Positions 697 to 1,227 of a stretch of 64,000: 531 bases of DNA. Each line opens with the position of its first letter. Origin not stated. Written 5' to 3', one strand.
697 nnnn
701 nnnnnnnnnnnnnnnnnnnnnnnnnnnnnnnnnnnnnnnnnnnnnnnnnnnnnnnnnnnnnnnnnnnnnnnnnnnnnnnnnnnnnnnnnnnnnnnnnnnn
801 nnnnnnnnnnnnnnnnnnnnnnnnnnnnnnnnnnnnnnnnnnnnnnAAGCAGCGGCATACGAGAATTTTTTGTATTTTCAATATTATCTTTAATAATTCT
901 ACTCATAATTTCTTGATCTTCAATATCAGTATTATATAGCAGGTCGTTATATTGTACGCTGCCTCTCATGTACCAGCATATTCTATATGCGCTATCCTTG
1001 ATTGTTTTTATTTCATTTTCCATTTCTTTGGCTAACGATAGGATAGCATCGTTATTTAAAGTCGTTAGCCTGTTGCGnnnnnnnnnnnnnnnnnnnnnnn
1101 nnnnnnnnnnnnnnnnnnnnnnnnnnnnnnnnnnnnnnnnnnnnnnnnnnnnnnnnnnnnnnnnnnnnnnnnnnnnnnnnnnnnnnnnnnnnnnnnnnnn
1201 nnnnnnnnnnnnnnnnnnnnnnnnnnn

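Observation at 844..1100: Candidate -1 frameshift fusing the gp26-like gene to a hidden gp51-like ORF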

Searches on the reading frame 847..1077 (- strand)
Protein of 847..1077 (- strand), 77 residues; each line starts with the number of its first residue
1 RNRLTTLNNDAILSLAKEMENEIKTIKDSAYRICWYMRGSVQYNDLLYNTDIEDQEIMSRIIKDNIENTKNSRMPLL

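Call 23: search_dna_similar(query=window:847-1077:-, collection=phages, mode=protein, max_rows=60, max_evalue=1)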
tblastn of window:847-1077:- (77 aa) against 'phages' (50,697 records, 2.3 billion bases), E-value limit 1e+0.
Records with a match: 4; places in all: 4; records where one place covers at least 80% of the query: 3.
Best place of each record, by identity: <60% 4.
By first word of the organism name: Agrobacterium 2; Sinorhizobium 1; Xanthomonas 1.
By host as written in the record: Agrobacterium tumefaciens C58 2; Sinohrizobium meliloti NRRL L-50 1; Xanthomonas oryzae pv. oryzae 1.
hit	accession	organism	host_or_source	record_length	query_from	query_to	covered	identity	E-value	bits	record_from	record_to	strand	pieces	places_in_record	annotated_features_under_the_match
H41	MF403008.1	Agrobacterium phage Atu_ph07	Agrobacterium tumefaciens C58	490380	1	77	100%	33.8%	2e-4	43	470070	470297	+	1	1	hypothetical protein (x2)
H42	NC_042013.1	Agrobacterium phage Atu_ph07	Agrobacterium tumefaciens C58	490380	1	77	100%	33.8%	2e-4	43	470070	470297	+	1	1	hypothetical protein | baseplate hub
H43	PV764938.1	Sinorhizobium phage Phosso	Sinohrizobium meliloti NRRL L-50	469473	4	77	96%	29.7%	6e-5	44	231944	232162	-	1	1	hypothetical protein (x2)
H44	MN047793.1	Xanthomonas phage Xoo-sp13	Xanthomonas oryzae pv. oryzae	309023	12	63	68%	30.8%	9e-1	32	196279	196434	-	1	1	hypothetical protein | baseplate hub subunit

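Call 38: predict_structure(alignment_id=A1)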
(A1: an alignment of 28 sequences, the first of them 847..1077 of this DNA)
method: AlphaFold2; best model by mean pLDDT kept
length: 77 residues; sequences in the alignment: 28
mean_pLDDT: 85.8   pTM: 0.61
mean pLDDT of the five models: 85.8, 84.6, 84.4, 84.2, 83.4
residues with pLDDT >= 90: 31; 70-90: 39; 50-70: 7; < 50: 0
segments of 3 or more residues with pLDDT < 50: none
pLDDT, mean of each block of 10 residues (from residue 1): 71 90 92 89 88 90 89 74
secondary structure, 60 per line:
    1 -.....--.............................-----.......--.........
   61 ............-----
elements in order: H2-6 H9-37 H43-49 H52-72

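Call 41: search_protein_representatives(alignment_id=A1)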
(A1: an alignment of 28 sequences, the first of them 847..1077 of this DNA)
Query: 28 sequences, 77 profile positions. Proteins with E-value up to 0.001 (for the whole library): 293; up to 1e-10: 98; up to 1e-30: 1. The best 150 are listed.
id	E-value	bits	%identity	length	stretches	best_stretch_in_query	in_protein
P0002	2.0e-31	123.8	-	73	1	5-77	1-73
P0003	3.4e-27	110.2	-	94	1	1-77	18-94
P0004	5.2e-26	106.5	-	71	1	7-77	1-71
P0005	2.3e-24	101.2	-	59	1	19-77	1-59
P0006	2.4e-24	101.1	-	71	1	8-77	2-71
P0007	4.9e-24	100.1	-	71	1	7-77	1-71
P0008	1.1e-23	99.0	-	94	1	1-77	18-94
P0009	6.9e-22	93.3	-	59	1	19-77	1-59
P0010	3.0e-21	91.2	-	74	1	5-77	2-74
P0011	3.0e-21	91.2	-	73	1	6-77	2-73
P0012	9.4e-21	89.6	-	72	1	6-76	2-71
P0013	2.0e-20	88.5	-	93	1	1-76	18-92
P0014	8.6e-20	86.5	-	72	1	7-77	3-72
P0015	1.2e-19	86.1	-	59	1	19-77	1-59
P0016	1.5e-19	85.7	-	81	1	6-68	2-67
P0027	3.1e-16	75.1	-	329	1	1-77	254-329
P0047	4.1e-14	68.3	-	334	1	2-76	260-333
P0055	9.9e-14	67.1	-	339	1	1-77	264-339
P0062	3.1e-13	65.5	-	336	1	1-77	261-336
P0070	2.2e-12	62.8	-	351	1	1-77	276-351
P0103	1.1e-10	57.3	-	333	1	3-77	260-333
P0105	2.1e-10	56.5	-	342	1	1-76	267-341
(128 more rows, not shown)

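Call 43: fold_search(model_id=the predicted structure, library=pdb)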
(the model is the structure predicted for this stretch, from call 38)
No match with E <= 0.001 here; weaker rows may still be real.
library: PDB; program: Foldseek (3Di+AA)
matches with E <= 10: 53; with E <= 0.001: 0
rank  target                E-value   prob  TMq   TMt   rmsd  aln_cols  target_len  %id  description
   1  5b6b_I                2.0e+00  0.16  0.38  0.40  13.1        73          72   14  Complex of LATS1 and phosphomimetic MOB1b (released 2016-07-06)
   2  2p5t_E                3.4e+00  0.08  0.31  0.27   8.2        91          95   14  Molecular and structural characterization of the PezAT chromosomal toxin-antitoxin system of the human pathogen Strept (released 2007-05-15)
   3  3cqx_D                3.6e+00  0.13  0.37  0.34  13.1        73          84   18  Chaperone Complex (released 2008-11-25)
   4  3d0t_B                3.6e+00  0.13  0.38  0.38  13.6        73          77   18  Structure of the BNB domain of the Hsp70 cochaperone Bag2 (released 2008-11-25)
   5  3d0t_D                4.1e+00  0.14  0.38  0.38  12.7        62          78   14  Structure of the BNB domain of the Hsp70 cochaperone Bag2 (released 2008-11-25)
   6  6crx_C                4.1e+00  0.06  0.29  0.03  12.1        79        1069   18  SARS Spike Glycoprotein, Stabilized variant, two S1 CTDs in the upwards conformation (released 2018-04-11)
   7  3d0t_C                4.4e+00  0.13  0.37  0.37  12.1        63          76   21  Structure of the BNB domain of the Hsp70 cochaperone Bag2 (released 2008-11-25)
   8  2nr5_D                5.0e+00  0.10  0.37  0.44  14.2        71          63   15  Crystal Structure of Protein of Unknown Function SO2669 from Shewanella oneidensis MR-1 (released 2006-12-12)
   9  5fug_H                5.3e+00  0.13  0.44  0.38  11.3        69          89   14  Crystal structure of a human YL1-H2A.Z-H2B complex (released 2016-03-09)
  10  7r17_B                5.3e+00  0.06  0.30  0.04  11.2        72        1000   17  Beta Variant SARS-CoV-2 Spike with 2 Erect RBDs (released 2022-03-09)
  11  2nr5_E                5.7e+00  0.09  0.35  0.42  14.3        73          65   14  Crystal Structure of Protein of Unknown Function SO2669 from Shewanella oneidensis MR-1 (released 2006-12-12)
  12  3cqx_C                5.7e+00  0.08  0.35  0.33  14.1        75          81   19  Chaperone Complex (released 2008-11-25)
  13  8hai_H                5.7e+00  0.12  0.43  0.33  11.8        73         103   11  Cryo-EM structure of the p300 catalytic core bound to the H4K12acK16ac nucleosome, class 1 (4.7 angstrom resolution) (released 2023-05-17)
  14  9k3z_D                5.7e+00  0.13  0.45  0.38  11.6        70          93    8  Cryo-EM structure of Arabidopsis thaliana H2A.Z-nucleosome with Arabidopsis native 147bp DNA 15.2.2 (C2 symmetry) (released 2025-05-14)
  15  3h81_A                6.1e+00  0.05  0.26  0.11   9.6        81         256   10  Crystal structure of enoyl-CoA hydratase from Mycobacterium tuberculosis (released 2009-05-12)
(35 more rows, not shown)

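Call 44: fold_search(model_id=the predicted structure, library=viral)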
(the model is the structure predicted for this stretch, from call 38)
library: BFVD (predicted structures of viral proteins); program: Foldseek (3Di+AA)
matches with E <= 10: 239; with E <= 0.001: 0
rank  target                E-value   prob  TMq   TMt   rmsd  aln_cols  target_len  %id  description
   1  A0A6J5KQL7            6.7e-03  1.00  0.71  0.75   1.9        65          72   28  Uncharacterized protein [uncultured Caudovirales phage]
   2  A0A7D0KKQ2            2.3e-02  1.00  0.56  0.71   1.1        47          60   26  (no name in the UniProt tables at hand)
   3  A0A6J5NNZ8            1.6e-01  1.00  0.56  0.46   1.4        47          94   19  Uncharacterized protein [uncultured Caudovirales phage]
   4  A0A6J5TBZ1            2.9e-01  0.99  0.75  0.78   1.5        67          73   13  Uncharacterized protein [uncultured Caudovirales phage]
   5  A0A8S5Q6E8            2.9e-01  1.00  0.60  0.78   1.0        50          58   16  Uncharacterized protein [Myoviridae sp. ctTRu92]
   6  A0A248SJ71            5.9e-01  0.97  0.67  0.79   1.6        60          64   13  (no name in the UniProt tables at hand)
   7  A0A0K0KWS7            6.7e-01  0.60  0.45  0.38   6.7        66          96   14  Uncharacterized protein [Prochlorococcus phage P-TIM68]
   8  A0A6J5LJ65            1.2e+00  0.28  0.38  0.41  12.4        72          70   15  Uncharacterized protein [uncultured Caudovirales phage]
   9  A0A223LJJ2            1.8e+00  0.16  0.37  0.21  10.1        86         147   12  Uncharacterized protein [Erwinia phage vB_EamM_Joad]
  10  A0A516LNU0            1.8e+00  0.23  0.38  0.45  12.2        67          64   15  (no name in the UniProt tables at hand)
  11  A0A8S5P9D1            2.0e+00  0.15  0.37  0.25   8.1        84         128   23  Phage protein [Siphoviridae sp. ctpoI7]
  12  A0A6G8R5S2            2.4e+00  0.13  0.35  0.34  13.5        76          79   12  Uncharacterized protein [Synechococcus phage S-N03]
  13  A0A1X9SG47            2.6e+00  0.28  0.47  0.48   3.8        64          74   16  Uncharacterized protein [Bacillus phage Flapjack]
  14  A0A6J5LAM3            2.6e+00  0.21  0.43  0.28  14.8        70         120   23  Uncharacterized protein [uncultured Caudovirales phage]
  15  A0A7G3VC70            2.6e+00  0.33  0.49  0.52   4.5        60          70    8  Uncharacterized protein [Arthrobacter phage Bumble]
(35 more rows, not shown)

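Call 46: find_encoding_contigs(protein=P0070, flank=6000, max_places=3)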
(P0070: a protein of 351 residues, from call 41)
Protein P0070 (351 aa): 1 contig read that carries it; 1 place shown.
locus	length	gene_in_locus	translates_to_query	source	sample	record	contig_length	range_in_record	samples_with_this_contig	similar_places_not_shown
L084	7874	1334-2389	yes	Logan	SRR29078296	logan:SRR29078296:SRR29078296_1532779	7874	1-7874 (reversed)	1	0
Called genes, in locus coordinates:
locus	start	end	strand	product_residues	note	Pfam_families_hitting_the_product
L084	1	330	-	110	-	?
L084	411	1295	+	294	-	PF12322:T4_baseplate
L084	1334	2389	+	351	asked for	PF12322:T4_baseplate (weak)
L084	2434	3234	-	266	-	-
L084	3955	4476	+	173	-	-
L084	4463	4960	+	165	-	-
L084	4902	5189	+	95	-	-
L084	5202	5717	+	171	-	PF24608:PDDEXK_15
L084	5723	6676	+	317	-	-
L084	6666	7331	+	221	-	-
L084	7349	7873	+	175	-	?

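Call 47: find_encoding_contigs(protein=P0027, flank=6000, max_places=3)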
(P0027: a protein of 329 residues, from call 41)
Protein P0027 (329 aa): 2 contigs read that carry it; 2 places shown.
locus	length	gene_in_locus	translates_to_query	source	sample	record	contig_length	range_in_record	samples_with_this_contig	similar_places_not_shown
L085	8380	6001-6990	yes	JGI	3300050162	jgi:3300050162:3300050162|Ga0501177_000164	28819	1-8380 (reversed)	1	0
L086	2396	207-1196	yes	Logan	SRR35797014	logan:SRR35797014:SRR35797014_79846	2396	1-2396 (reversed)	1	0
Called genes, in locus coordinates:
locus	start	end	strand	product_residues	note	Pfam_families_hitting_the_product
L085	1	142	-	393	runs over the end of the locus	PF03442:CBM_X2 (faint), PF20623:Sgo0707_N2 (faint)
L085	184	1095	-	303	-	-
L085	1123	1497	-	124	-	-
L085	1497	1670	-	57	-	-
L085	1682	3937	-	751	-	PF13191:AAA_16 (weak), PF00004:AAA, PF17871:AAA_lid_9, PF00158:Sigma54_activat (weak), PF00004:AAA, PF07724:AAA_2, PF07728:AAA_5, PF10431:ClpB_D2-small, +13 more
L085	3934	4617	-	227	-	PF00226:DnaJ (faint)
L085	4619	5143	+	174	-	PF19835:SegE_GIY-YIG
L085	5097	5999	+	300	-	PF12322:T4_baseplate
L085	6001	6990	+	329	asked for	PF12322:T4_baseplate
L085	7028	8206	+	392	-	-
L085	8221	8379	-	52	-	?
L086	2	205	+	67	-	?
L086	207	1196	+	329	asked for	PF12322:T4_baseplate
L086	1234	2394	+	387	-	?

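Call 52: search_protein_families(library=pfam, proteins=[P0070, P0027], max_evalue=0.1)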
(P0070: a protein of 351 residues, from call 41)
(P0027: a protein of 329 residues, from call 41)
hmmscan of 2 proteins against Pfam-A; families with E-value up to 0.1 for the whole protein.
P0070 (351 aa): 2 families
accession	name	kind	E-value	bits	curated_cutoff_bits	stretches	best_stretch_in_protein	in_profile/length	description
PF12322.14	T4_baseplate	-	6.6e-06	26.4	24.5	1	41-265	43-209/219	T4 bacteriophage base plate protein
PF23324.1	DUF7086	-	0.048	14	27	0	80-112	11-43/134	Domain of unknown function (DUF7086)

P0027 (329 aa): 1 family
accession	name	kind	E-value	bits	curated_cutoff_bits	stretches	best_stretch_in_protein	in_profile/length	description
PF12322.14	T4_baseplate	-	9.3e-09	35.7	24.5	1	45-253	44-218/219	T4 bacteriophage base plate protein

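Call 66: find_encoding_contigs(protein=P0062, flank=8000, max_places=3)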
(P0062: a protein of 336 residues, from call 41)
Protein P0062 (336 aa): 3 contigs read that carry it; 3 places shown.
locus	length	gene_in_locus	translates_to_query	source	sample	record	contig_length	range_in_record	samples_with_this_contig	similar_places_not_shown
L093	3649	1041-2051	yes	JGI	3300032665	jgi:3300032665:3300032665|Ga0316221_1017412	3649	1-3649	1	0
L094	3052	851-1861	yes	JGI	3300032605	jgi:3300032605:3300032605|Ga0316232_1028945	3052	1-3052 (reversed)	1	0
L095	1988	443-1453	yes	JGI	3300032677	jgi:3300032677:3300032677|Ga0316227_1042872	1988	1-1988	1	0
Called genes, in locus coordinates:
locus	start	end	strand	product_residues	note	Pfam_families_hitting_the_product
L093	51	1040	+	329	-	PF12322:T4_baseplate (faint)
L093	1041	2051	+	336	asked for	PF12322:T4_baseplate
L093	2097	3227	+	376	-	-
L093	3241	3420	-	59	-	-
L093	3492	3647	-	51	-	?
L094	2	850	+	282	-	?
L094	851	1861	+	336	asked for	PF12322:T4_baseplate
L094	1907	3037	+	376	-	-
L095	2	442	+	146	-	?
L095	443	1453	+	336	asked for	PF12322:T4_baseplate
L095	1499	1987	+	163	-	?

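Call 67: find_encoding_contigs(protein=P0103, flank=8000, max_places=3)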
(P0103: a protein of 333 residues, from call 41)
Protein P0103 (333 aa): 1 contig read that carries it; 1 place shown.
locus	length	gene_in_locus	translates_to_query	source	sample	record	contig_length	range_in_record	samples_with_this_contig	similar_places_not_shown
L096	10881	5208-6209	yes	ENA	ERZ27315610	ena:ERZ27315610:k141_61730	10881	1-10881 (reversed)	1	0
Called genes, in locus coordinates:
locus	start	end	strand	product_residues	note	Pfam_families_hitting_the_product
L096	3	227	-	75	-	?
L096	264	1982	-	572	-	PF07230:Portal_T4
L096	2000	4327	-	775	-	-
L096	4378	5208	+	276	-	PF12322:T4_baseplate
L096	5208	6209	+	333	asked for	PF12322:T4_baseplate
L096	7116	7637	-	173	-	PF24608:PDDEXK_15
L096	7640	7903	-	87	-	-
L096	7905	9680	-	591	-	PF13476:AAA_23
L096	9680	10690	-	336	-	PF00149:Metallophos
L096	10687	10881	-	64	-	?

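Call 71: predict_structure(alignment_id=A5)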
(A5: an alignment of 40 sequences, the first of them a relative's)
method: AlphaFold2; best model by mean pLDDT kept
length: 336 residues; sequences in the alignment: 40
mean_pLDDT: 94.7   pTM: 0.89
mean pLDDT of the five models: 94.7, 94.5, 93.6, 93.6, 93.4
residues with pLDDT >= 90: 317; 70-90: 14; 50-70: 3; < 50: 2
segments of 3 or more residues with pLDDT < 50: none
pLDDT, mean of each block of 10 residues (from residue 1): 75 95 94 95 97 96 92 98 96 96 96 97 94 97 97 95 93 96 96 95 96 95 97 96 97 96 96 97 96 93 92 96 94 84
secondary structure, 60 per line:
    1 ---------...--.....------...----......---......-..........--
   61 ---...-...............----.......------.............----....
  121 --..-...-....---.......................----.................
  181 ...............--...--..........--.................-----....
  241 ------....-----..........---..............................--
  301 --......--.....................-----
elements in order: E10-12 H15-19 E26-28 H33-38 H42-47 H49-58 H69-82 E87-93 E100-106 H107-112 H117-120 E130-133 H138-159 H164-189 E190-195 E198-200 H203-212 H215-231 E237-240 E247-250 H256-265 H269-298 H303-308 H311-331

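Call 76: fold_search(model_id=the predicted structure, library=pdb)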
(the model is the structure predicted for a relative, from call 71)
No match with E <= 0.001 here; weaker rows may still be real.
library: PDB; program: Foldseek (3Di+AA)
matches with E <= 10: 500; with E <= 0.001: 0
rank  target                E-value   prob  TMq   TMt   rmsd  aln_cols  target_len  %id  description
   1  7bmh_B                1.0e-01  0.13  0.12  0.15  23.9       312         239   12  Crystal structure of a light-driven proton pump LR (Mac) from Leptosphaeria maculans (released 2021-07-07)
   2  7bmh_A                1.5e-01  0.15  0.15  0.19  24.4       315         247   10  Crystal structure of a light-driven proton pump LR (Mac) from Leptosphaeria maculans (released 2021-07-07)
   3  7m2x_D                3.1e-01  0.08  0.13  0.08  26.0       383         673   11  Open conformation of the Yeast wild-type gamma-TuRC (released 2021-05-12)
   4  5j32_B                5.2e-01  0.06  0.12  0.11  18.8       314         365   11  Isopropylmalate dehydrogenase in complex with isopropylmalate (released 2016-05-11)
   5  1w9j                  7.1e-01  0.02  0.09  0.05  22.9       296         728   10  Myosin II Dictyostelium discoideum motor domain S456Y bound with MgADP-AlF4 (released 2006-03-16)
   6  6z2s                  7.1e-01  0.02  0.09  0.05  26.2       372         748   12  Crystal structure of adhibin analogue-bound myosin-2 (released 2021-06-09)
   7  4pjk                  7.9e-01  0.03  0.09  0.05  22.8       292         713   11  Dicty myosin II R238E.E459R mutant (with ADP.Pi) in the Pi release state (released 2015-04-29)
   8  8qv2_F                7.9e-01  0.05  0.15  0.09  25.9       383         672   10  Structure of the native y-Tubulin Ring Complex (yTuRC) capping microtubule minus ends at the spindle pole body (released 2024-04-24)
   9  7b19                  8.3e-01  0.02  0.09  0.05  22.2       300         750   12  Mutant Myosin-II-GGG motor domain (released 2021-01-13)
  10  4pgh_C                8.8e-01  0.05  0.11  0.11  14.1       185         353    9  Caffeic acid O-methyltransferase from Sorghum bicolor (released 2014-07-02)
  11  8wrp_A                8.8e-01  0.05  0.13  0.08  25.6       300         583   13  Cryo-EM structure of Cas12-1 with 20 nt complementary heteroduplex (released 2025-04-16)
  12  8cxm_0                9.7e-01  0.03  0.08  0.10  35.9       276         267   12  Cryo-EM structure of the supercoiled E. coli K12 flagellar filament core, Normal waveform (released 2022-09-07)
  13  9ux7_A                9.7e-01  0.02  0.09  0.06  33.8       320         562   13  CryoEM Structure of LmuAB-DNA complex (released 2026-03-25)
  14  5cvu_B                1.0e+00  0.04  0.11  0.11  14.4       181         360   12  sinpyl alcohol bound monolignol 4-O-methyltransferase 5 (released 2015-09-16)
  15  6i7d_D                1.0e+00  0.02  0.08  0.05  22.9       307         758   10  Plasmodium falciparum Myosin A, post-rigor and rigor-like states (released 2019-08-07)
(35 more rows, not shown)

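Call 81: search_solved_structures(query=A5, max_evalue=1)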
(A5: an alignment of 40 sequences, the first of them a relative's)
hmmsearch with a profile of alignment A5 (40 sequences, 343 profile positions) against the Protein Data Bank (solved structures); distinct sequences matched with E-value up to 1: 5.
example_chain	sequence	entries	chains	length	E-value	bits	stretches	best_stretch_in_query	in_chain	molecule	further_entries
3kwv_C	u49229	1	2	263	0.087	14.9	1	164-224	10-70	Lethal factor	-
7kxr_L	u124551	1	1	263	0.088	14.9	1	164-224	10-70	Lethal factor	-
8fvu_U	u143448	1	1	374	0.16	14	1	164-224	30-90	Lethal factor,Type III secretion system protein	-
8hku_L44E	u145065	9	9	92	0.63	12.1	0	98-117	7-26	50S ribosomal protein L44e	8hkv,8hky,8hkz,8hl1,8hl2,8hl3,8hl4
2e2z_A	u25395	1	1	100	0.94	11.5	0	93-118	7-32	Tim15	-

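Call 102: find_encoding_contigs(protein=P0047, flank=5000, max_places=2)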
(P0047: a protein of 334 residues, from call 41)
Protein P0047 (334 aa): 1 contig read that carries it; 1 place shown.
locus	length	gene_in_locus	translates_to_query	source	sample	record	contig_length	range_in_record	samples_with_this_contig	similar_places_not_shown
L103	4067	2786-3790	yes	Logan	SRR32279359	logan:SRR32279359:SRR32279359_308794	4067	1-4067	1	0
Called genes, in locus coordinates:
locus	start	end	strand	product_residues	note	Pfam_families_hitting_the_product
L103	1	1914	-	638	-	?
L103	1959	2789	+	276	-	PF12322:T4_baseplate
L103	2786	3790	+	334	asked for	PF12322:T4_baseplate (weak)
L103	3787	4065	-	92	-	?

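Call 103: find_encoding_contigs(protein=P0055, flank=5000, max_places=2)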
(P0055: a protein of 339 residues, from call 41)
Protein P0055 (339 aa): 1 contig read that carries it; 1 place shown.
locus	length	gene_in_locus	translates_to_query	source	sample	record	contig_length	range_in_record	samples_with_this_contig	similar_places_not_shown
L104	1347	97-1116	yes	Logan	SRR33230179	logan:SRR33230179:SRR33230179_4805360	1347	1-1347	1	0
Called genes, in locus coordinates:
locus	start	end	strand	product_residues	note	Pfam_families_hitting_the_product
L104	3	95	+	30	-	?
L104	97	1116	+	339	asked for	PF12322:T4_baseplate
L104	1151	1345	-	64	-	?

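Call 104: find_encoding_contigs(protein=P0105, flank=5000, max_places=2)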
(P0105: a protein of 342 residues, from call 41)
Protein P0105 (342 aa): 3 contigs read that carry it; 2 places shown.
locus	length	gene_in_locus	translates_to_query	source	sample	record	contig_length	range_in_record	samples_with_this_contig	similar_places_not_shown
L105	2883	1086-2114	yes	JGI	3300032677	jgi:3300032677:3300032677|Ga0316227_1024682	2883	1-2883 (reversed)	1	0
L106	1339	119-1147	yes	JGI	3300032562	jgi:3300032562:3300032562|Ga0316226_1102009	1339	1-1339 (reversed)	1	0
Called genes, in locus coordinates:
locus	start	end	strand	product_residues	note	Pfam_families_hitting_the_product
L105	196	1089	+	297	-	PF12322:T4_baseplate (weak)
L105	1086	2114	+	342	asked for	PF12322:T4_baseplate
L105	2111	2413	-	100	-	-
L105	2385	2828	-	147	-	-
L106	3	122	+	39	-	?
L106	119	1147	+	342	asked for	PF12322:T4_baseplate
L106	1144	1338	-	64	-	?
